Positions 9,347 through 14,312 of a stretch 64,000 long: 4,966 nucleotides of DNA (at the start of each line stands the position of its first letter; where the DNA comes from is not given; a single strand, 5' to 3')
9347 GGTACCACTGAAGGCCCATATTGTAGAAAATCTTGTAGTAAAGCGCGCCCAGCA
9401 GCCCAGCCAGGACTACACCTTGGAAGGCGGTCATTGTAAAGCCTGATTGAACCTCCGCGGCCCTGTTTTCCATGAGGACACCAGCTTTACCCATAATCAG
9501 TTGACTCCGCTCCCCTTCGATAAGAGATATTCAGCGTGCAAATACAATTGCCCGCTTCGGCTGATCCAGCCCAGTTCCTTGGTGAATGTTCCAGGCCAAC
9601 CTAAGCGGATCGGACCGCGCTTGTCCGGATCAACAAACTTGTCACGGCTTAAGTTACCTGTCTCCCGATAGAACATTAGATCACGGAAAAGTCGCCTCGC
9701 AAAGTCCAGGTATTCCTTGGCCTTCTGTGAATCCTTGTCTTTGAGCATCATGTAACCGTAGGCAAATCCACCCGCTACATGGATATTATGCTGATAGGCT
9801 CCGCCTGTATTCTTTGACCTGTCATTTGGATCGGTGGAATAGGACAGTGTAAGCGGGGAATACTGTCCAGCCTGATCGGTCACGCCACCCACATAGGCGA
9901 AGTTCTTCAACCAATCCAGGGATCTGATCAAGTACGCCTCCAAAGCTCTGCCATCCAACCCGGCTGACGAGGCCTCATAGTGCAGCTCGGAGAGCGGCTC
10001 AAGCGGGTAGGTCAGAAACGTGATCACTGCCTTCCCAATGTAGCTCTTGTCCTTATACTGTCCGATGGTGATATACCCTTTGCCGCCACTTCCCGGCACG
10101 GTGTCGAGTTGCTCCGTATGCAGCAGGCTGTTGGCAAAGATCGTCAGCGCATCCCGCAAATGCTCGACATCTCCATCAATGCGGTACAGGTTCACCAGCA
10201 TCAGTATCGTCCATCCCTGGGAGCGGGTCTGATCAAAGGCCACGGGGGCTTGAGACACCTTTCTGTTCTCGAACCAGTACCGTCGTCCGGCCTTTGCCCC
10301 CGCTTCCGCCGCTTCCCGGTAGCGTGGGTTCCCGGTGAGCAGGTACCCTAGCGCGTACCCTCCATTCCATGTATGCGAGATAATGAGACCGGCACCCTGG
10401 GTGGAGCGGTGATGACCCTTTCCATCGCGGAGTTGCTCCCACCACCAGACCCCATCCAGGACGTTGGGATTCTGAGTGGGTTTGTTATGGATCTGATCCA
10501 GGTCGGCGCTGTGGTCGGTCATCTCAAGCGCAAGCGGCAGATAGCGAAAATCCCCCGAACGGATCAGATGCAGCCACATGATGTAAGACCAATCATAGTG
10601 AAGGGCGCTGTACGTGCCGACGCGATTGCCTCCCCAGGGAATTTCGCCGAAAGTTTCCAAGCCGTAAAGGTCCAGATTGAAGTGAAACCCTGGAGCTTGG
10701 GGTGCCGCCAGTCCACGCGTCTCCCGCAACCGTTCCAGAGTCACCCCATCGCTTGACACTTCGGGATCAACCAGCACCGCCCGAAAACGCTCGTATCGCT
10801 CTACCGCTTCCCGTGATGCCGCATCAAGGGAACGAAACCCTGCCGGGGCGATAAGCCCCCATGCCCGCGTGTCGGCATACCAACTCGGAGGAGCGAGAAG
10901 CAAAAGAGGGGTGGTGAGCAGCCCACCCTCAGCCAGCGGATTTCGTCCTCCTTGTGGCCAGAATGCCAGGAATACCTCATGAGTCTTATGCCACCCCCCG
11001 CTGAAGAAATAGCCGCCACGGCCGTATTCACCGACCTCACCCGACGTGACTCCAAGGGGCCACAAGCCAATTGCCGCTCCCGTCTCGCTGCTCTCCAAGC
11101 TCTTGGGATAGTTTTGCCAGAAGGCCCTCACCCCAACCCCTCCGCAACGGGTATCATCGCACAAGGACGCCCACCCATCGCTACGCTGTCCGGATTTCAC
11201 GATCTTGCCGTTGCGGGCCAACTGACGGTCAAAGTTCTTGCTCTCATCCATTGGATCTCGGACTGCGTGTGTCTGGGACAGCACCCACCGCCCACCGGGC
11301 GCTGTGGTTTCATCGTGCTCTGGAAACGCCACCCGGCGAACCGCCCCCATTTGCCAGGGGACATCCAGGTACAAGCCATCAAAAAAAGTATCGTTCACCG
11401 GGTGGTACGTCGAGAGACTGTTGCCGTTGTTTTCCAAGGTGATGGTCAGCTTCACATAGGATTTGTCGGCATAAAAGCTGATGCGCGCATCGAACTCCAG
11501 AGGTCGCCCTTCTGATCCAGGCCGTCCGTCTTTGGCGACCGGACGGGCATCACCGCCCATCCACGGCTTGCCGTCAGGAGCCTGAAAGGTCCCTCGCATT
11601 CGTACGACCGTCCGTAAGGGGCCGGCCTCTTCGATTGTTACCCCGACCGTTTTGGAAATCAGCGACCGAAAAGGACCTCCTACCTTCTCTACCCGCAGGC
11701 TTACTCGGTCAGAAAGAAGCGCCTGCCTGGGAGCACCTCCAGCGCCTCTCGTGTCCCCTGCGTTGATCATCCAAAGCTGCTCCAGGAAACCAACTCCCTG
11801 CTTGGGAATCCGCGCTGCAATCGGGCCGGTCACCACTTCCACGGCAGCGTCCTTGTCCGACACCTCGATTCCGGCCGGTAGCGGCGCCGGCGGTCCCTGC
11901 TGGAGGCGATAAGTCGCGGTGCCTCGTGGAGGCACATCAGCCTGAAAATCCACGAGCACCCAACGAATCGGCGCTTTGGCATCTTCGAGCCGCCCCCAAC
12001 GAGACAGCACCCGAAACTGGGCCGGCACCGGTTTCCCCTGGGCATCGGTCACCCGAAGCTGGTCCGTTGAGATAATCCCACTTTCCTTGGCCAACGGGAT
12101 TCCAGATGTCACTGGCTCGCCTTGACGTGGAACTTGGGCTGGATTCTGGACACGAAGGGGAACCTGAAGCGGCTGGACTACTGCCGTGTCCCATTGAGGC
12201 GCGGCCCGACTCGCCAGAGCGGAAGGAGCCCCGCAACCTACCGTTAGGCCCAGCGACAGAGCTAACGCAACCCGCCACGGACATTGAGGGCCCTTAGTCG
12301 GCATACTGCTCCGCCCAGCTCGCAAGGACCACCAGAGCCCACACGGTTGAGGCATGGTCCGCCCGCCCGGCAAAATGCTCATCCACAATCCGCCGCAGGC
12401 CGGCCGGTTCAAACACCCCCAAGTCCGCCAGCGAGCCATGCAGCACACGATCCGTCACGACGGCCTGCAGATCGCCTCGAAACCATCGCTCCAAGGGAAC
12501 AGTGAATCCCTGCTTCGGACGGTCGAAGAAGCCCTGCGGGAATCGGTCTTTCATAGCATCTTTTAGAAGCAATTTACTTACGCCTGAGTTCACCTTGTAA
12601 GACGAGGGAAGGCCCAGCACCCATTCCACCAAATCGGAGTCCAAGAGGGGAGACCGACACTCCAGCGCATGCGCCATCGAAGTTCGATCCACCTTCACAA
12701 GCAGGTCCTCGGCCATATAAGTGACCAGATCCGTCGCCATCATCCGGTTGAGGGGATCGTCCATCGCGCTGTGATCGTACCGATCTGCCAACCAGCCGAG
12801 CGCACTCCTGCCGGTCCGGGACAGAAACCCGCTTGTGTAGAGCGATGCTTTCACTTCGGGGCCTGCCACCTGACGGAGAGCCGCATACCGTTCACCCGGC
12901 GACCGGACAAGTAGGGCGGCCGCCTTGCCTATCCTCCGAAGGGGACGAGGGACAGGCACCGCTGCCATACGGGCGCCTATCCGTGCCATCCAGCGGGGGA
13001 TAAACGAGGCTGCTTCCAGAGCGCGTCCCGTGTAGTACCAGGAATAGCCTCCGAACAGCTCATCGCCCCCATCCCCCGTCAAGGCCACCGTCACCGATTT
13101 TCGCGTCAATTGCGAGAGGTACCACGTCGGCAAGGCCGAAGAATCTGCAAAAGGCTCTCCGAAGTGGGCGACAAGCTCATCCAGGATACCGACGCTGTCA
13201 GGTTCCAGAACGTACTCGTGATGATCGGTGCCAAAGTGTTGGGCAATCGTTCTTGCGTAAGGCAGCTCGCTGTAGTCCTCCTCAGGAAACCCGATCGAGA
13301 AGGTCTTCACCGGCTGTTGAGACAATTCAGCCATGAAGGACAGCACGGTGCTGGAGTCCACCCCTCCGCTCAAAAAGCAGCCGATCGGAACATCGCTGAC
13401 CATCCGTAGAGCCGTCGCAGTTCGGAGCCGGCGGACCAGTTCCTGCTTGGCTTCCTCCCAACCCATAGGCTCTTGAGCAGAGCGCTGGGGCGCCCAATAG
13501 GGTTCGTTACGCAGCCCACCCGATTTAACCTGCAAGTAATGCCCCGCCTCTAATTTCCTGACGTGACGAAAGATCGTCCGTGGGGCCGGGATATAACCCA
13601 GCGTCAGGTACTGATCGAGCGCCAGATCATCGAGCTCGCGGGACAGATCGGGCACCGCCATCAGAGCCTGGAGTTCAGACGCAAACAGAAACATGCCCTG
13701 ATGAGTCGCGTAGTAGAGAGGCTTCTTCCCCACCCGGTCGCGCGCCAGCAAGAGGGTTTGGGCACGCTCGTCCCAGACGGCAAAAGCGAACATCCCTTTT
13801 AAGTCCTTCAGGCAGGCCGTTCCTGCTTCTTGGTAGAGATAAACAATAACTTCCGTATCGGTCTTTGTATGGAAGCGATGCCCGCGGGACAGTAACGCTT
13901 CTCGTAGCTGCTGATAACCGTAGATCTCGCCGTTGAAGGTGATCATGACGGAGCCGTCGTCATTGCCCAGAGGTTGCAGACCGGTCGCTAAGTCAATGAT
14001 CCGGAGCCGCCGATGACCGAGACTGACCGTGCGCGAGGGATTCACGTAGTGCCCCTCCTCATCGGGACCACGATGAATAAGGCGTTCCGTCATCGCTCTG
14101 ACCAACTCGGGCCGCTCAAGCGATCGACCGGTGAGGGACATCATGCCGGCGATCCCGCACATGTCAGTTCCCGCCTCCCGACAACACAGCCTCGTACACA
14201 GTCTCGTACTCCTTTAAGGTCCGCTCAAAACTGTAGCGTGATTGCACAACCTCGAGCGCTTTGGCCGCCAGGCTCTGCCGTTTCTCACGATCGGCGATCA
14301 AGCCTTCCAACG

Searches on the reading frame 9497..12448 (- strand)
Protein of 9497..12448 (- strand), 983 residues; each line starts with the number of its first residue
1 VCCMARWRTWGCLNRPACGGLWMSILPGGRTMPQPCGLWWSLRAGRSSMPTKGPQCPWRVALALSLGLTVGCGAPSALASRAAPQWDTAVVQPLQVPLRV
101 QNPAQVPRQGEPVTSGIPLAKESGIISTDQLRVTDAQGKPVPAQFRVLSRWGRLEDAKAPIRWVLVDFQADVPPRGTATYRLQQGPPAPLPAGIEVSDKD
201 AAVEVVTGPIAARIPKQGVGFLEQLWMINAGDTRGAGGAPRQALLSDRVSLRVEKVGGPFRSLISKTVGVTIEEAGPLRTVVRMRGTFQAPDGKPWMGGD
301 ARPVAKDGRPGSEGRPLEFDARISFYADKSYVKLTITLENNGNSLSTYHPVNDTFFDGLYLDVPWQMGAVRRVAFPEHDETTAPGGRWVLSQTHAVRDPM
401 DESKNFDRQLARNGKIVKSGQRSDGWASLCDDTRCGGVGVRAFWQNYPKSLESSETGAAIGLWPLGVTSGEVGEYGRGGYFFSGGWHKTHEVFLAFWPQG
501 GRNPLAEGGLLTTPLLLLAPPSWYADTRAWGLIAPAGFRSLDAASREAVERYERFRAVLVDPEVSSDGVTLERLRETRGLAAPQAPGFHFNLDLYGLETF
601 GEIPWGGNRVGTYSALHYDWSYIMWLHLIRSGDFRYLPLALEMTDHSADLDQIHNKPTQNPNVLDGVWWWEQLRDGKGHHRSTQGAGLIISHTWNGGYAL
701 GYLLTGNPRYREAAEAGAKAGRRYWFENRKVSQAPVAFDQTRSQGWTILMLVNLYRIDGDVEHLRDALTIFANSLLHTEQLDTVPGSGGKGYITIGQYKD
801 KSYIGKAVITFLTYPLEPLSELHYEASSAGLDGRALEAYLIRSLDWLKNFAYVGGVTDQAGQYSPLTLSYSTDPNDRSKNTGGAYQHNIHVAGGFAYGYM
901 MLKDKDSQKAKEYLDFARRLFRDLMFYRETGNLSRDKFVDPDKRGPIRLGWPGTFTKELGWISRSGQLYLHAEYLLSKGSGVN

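Call 9: search_protein_families(library=ncbifam, proteins=[window:9497-12448:-], max_evalue=0.00001)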
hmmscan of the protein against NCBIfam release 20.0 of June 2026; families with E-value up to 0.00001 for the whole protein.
window:9497-12448:- (983 aa): 0 families

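Call 40: search_protein_families(library=ncbifam, proteins=[window:9497-12448:-], max_evalue=0.001)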
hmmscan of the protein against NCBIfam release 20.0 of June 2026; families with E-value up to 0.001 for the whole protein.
window:9497-12448:- (983 aa): 0 families

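Call 52: search_protein_families(library=pfam, proteins=[window:9497-12448:-], max_evalue=0.01)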
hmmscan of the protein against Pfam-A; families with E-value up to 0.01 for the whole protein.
window:9497-12448:- (983 aa): 1 family
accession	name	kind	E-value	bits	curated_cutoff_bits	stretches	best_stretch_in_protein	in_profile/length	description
PF21345.3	PcRGLX_2nd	-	3.9e-11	43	23.5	2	194-339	1-123/360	PcRGLX-like protein central beta sandwich domain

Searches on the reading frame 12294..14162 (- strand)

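Call 9: search_protein_families(library=ncbifam, proteins=[window:12294-14162:-], max_evalue=0.00001)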
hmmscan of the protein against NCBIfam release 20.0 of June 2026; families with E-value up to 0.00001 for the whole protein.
window:12294-14162:- (622 aa): 9 families
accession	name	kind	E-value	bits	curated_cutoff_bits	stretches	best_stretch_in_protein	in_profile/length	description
TIGR03108.1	eps_aminotran_1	hypoth_equivalog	1.8e-192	641.4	816.9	1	1-616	1-624/628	XrtA/PEP-CTERM system amidotransferase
TIGR01536.1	asn_synth_AEB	equivalog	3.1e-146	488.4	267.1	1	2-553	1-517/517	asparagine synthase (glutamine-hydrolyzing)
TIGR03104.1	trio_amidotrans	equivalog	2.6e-125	418.9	570.1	2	1-378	1-385/589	N-acetylglutaminylglutamine amidotransferase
NF006949.0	PRK09431.1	equivalog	1.1e-89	301.5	499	3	1-170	1-168/554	asparagine synthase B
NF033535.1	lass_lactam_cya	exception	8.9e-69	232.7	525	2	1-369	1-375/668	lasso peptide isopeptide bond-forming cyclase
NF033561.1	macrolact_Ik_Al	subfamily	2.6e-31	108.9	300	1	126-617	82-555/561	albusnodin/ikarugamycin family macrolactam cyclase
NF001484.0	PRK00331.1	subfamily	6.4e-14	51.2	381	1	67-179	90-210/601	isomerizing glutamine--fructose-6-phosphate transaminase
TIGR01135.1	glmS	equivalog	1.3e-12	47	418.05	1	68-179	90-209/607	glutamine--fructose-6-phosphate transaminase (isomerizing)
TIGR01134.1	purF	equivalog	3.8e-10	39.7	350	1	61-176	83-208/432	amidophosphoribosyltransferase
